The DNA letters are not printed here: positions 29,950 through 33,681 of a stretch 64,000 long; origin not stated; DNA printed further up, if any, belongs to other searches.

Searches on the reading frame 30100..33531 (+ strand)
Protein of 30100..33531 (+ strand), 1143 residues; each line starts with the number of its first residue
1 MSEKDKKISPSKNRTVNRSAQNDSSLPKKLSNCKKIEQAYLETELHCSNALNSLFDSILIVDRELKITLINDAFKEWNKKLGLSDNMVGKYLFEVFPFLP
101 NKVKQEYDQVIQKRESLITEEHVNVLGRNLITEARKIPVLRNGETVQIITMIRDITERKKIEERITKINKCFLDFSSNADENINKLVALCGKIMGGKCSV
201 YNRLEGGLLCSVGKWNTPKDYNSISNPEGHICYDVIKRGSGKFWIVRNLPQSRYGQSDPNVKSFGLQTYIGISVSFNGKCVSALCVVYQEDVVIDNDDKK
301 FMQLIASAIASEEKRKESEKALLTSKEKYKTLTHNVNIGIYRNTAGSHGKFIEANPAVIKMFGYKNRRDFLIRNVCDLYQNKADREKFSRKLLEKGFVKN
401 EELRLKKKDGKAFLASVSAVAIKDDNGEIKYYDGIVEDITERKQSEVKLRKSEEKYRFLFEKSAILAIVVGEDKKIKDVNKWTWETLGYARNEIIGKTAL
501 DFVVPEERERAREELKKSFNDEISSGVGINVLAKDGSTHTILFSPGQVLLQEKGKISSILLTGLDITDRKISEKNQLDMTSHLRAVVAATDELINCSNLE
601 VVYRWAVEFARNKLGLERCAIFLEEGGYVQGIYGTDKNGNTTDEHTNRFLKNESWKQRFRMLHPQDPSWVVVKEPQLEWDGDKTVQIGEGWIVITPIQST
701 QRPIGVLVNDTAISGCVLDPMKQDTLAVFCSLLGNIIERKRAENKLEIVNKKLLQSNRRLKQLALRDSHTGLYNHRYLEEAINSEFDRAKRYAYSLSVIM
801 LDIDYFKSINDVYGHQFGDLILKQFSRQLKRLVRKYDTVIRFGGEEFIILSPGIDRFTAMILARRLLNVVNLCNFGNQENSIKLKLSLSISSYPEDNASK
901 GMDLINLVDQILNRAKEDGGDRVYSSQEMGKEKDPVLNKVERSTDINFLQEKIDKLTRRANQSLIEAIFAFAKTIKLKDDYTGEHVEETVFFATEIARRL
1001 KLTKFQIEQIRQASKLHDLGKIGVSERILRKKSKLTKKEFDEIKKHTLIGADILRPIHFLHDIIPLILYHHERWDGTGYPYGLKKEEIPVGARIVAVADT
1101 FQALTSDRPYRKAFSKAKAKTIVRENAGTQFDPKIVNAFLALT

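Call 62: search_protein_families(library=pfam, proteins=[window:30100-33531:+], max_evalue=0.001)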
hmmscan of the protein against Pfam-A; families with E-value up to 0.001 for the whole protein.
window:30100-33531:+ (1143 aa): 9 families
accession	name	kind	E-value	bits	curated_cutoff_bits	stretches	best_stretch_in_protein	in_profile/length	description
PF00990.26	GGDEF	-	9.5e-40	136.4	23.8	1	764-921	1-160/161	Diguanylate cyclase, GGDEF domain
PF13487.12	HD_5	-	1.2e-35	123.2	27.2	1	973-1135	5-170/170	HD domain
PF13426.13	PAS_9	-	7.7e-31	106.9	27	3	347-441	9-103/103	PAS domain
PF08448.16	PAS_4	-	2.5e-23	82.8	23.1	2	51-159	1-109/110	PAS fold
PF01966.28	HD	-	7.9e-21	74.9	22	1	983-1103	2-115/116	HD domain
PF00989.32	PAS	-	1.4e-18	67.4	22.6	2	348-439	20-113/113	PAS fold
PF13188.13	PAS_8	-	1.2e-14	54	21.8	1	327-386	1-58/65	PAS domain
PF08447.18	PAS_3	-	6.9e-14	52.3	25.6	1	485-557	10-83/89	PAS fold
PF01590.32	GAF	-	5.1e-08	34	22.4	1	183-311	6-131/133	GAF domain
